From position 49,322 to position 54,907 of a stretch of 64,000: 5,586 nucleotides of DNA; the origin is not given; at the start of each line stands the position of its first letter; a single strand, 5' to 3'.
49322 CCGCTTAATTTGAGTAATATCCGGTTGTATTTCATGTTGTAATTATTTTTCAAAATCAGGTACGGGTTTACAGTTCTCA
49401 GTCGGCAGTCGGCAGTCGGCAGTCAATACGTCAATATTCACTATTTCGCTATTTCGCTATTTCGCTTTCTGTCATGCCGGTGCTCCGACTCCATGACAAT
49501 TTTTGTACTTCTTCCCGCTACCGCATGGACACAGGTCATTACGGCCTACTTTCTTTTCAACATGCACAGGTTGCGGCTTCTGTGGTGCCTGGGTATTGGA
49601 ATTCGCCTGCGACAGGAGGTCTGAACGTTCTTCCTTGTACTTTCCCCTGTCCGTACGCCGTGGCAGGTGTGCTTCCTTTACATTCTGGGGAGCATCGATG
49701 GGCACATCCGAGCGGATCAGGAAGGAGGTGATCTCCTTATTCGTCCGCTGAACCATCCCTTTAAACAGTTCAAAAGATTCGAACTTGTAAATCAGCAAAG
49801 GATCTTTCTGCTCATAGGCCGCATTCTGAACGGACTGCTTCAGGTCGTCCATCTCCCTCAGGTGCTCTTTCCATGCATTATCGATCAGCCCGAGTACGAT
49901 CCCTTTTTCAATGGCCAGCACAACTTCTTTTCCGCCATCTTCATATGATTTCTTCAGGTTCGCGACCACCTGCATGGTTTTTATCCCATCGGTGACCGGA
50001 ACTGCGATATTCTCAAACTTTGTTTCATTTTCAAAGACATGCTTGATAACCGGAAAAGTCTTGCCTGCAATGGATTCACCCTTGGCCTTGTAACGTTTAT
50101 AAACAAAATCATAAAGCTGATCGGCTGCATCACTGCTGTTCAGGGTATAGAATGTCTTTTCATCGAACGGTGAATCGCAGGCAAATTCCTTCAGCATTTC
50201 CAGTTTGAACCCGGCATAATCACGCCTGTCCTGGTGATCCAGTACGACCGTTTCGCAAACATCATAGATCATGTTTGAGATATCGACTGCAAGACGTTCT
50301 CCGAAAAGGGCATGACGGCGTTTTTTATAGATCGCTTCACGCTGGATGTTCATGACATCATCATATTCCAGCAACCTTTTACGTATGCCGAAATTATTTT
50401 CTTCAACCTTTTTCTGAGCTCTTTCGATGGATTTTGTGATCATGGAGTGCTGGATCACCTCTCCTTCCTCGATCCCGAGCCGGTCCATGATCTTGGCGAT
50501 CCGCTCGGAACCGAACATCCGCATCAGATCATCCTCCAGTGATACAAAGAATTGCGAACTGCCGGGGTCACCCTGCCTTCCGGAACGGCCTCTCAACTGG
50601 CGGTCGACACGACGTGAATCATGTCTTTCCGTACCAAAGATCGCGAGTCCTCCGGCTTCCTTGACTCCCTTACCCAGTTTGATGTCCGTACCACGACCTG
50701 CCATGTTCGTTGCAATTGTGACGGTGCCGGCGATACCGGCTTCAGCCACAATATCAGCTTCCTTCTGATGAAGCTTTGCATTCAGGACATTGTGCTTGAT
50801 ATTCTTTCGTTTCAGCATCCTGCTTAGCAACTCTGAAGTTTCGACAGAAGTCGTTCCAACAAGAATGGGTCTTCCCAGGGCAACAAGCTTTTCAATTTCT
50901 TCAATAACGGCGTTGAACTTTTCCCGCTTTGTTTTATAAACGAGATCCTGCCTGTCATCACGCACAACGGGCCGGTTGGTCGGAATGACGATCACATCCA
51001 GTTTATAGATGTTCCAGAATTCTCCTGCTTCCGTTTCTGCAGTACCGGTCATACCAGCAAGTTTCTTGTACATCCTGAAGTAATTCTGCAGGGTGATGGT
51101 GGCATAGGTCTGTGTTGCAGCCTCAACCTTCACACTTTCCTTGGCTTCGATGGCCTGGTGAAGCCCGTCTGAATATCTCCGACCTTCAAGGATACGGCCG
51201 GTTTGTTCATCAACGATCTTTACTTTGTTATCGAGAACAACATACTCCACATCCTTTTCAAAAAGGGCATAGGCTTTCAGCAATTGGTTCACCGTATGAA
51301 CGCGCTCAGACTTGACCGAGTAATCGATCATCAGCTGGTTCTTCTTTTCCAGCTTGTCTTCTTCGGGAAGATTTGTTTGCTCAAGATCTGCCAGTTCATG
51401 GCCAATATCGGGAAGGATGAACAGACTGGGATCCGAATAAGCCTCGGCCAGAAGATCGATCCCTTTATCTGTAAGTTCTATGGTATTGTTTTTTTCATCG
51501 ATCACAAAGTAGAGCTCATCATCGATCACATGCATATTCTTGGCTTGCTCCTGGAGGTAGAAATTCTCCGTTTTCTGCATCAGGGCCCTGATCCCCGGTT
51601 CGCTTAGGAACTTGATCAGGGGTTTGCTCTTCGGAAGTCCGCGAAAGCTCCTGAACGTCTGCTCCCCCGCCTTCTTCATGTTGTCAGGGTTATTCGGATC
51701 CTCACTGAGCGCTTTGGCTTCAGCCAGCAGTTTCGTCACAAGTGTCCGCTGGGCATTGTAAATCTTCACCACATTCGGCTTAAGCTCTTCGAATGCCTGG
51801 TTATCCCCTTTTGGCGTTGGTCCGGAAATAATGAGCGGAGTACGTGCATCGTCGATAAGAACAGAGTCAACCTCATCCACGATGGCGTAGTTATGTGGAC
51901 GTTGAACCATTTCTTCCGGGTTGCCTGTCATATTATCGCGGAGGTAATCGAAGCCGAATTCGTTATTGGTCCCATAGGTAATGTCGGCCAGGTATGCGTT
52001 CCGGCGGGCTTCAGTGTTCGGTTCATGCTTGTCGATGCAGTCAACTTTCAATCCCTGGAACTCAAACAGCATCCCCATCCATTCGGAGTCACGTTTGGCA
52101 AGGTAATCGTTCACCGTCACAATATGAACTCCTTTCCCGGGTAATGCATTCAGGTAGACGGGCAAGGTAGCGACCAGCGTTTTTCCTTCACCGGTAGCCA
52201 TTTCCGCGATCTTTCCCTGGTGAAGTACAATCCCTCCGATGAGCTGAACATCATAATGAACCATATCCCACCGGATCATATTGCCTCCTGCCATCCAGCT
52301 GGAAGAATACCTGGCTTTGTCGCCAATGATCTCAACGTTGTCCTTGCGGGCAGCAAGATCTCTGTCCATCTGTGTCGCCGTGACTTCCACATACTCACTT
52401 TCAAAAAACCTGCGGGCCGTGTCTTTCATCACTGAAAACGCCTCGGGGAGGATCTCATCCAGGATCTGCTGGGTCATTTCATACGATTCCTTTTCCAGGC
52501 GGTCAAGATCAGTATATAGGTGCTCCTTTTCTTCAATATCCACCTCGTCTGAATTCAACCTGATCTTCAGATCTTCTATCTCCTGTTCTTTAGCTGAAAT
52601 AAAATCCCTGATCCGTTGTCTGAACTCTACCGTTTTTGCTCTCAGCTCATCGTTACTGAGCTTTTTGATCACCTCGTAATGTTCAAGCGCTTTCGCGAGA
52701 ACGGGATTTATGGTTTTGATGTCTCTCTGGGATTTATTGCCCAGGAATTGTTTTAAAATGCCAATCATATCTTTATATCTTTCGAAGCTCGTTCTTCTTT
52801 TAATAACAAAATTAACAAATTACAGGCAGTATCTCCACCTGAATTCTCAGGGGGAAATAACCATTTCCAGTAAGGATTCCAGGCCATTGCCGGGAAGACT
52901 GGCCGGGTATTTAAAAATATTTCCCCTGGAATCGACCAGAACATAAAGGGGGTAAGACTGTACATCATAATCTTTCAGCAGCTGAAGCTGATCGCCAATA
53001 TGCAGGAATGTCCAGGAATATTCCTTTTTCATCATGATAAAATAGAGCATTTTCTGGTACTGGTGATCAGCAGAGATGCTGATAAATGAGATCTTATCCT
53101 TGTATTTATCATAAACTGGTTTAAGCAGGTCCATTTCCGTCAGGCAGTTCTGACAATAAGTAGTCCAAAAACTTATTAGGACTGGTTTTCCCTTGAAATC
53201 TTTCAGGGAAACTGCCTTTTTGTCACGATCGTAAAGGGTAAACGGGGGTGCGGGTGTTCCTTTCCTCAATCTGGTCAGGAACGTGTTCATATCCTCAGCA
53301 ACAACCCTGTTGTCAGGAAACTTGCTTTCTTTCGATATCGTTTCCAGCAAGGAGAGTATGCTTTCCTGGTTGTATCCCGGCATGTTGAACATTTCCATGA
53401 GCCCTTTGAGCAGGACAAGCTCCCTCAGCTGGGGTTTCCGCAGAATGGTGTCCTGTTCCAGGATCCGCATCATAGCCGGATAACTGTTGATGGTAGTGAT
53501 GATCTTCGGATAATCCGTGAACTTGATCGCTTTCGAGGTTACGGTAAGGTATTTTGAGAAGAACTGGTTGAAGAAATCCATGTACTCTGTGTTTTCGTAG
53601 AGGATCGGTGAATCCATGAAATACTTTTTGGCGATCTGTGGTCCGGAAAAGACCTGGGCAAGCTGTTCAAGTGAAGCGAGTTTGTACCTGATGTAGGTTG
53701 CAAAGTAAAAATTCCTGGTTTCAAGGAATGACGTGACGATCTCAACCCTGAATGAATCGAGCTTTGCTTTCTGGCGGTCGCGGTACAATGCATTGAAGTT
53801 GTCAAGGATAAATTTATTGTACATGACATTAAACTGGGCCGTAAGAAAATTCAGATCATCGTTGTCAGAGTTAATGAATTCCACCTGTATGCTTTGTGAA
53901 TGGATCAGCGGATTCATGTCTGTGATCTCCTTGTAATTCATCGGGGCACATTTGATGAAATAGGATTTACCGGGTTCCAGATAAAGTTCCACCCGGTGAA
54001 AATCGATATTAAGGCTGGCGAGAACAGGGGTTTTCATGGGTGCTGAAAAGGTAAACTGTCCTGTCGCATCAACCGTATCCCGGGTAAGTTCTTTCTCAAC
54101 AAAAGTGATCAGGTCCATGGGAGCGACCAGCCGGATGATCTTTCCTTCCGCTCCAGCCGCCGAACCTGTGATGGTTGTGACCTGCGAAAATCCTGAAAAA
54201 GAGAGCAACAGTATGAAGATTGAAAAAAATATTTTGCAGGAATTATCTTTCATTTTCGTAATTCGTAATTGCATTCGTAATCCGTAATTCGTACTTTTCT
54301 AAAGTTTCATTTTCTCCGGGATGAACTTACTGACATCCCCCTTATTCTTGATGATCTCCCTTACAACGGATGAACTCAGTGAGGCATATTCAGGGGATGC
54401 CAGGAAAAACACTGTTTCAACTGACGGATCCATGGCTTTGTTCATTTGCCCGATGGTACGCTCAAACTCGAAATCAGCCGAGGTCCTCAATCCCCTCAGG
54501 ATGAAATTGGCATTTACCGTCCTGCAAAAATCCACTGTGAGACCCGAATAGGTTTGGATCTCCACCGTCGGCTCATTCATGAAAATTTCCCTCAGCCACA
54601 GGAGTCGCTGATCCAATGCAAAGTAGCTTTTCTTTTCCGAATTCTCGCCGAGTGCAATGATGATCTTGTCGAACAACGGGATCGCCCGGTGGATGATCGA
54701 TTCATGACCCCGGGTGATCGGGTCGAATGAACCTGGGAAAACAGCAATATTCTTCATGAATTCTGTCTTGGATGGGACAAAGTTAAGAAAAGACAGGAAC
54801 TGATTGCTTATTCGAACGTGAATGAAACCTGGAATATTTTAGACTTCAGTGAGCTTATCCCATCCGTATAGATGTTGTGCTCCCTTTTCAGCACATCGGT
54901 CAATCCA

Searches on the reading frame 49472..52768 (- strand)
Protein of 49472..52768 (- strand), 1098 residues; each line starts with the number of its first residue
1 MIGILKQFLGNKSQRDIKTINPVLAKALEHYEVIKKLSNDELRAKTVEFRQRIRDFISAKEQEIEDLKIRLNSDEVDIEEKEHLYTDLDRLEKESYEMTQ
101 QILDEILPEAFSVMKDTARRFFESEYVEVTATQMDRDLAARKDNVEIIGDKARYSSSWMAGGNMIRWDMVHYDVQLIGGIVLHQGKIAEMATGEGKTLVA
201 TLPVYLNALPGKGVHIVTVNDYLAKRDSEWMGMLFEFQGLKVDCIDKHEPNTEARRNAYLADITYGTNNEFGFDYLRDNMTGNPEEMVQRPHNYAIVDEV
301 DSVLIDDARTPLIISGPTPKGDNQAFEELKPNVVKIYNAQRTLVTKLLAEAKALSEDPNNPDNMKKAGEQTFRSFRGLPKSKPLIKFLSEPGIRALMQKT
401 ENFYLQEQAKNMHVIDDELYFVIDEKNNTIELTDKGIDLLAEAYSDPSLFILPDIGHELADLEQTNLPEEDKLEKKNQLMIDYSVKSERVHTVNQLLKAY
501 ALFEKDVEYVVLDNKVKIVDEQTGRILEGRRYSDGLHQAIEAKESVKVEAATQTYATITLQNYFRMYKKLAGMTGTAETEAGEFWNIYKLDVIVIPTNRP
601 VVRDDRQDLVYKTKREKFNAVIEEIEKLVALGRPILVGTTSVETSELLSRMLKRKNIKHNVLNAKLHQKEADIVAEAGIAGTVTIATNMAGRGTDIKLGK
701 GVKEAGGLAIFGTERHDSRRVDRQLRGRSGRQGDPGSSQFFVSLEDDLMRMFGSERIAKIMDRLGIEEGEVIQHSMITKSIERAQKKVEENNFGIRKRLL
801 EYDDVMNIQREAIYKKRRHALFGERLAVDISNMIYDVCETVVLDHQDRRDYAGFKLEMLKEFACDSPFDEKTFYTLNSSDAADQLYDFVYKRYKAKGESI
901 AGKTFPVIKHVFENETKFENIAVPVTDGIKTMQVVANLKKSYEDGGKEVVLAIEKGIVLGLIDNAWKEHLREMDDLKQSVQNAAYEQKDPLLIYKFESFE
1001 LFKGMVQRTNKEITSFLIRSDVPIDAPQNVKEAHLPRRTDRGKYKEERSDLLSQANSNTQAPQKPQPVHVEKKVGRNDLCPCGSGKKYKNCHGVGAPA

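Call 26: search_protein_families(library=pfam, proteins=[window:49472-52768:-], max_evalue=0.00001)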
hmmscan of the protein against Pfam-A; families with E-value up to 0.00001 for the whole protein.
window:49472-52768:- (1098 aa): 6 families
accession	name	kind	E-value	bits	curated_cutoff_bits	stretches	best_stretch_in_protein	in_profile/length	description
PF07517.20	SecA_DEAD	-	1.3e-113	379.5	24.6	1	5-585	1-290/290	SecA DEAD-like domain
PF21090.3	P-loop_SecA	-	2e-78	263.1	27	2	600-700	1-101/205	SecA P-loop domain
PF07516.18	SecA_SW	-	4.4e-58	197.1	26.7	1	771-1019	1-198/200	SecA Wing and Scaffold domain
PF01043.26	SecA_PP_bind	-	9.7e-31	107.1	23.5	1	401-541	3-110/110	SecA preprotein cross-linking domain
PF02810.21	SEC-C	-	1.6e-09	37.9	20.4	1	1076-1093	1-18/19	SEC-C motif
PF00270.35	DEAD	-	5.5e-06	26.6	26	0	187-305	18-131/167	DEAD/DEAH box helicase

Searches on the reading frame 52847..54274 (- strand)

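Call 50: search_protein_families(library=pfam, proteins=[window:52847-54274:-], max_evalue=0.00001)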
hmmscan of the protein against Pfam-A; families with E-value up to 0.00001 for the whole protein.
window:52847-54274:- (475 aa): 3 families
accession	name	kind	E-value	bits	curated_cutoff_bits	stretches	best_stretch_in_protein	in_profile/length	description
PF08534.16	Redoxin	-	8.8e-15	55.2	26.6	1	338-455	2-130/148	Redoxin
PF00578.27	AhpC-TSA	-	2.9e-14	53.5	26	1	339-453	2-121/124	AhpC/TSA family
PF13905.12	Thioredoxin_8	-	1.6e-13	51.2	27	1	362-453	1-94/94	Thioredoxin-like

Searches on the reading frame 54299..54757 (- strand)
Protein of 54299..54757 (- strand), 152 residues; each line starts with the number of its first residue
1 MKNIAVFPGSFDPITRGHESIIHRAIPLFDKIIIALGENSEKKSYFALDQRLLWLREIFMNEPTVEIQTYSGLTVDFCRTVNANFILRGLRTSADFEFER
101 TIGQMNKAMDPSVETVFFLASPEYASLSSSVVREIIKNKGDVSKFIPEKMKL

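Call 50: search_protein_families(library=pfam, proteins=[window:54299-54757:-], max_evalue=0.00001)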
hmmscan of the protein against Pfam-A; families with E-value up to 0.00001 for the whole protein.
window:54299-54757:- (152 aa): 1 family
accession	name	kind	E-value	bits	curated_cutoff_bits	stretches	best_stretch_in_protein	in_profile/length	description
PF01467.32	CTP_transf_like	-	6.5e-17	62.4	21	1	6-134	1-132/133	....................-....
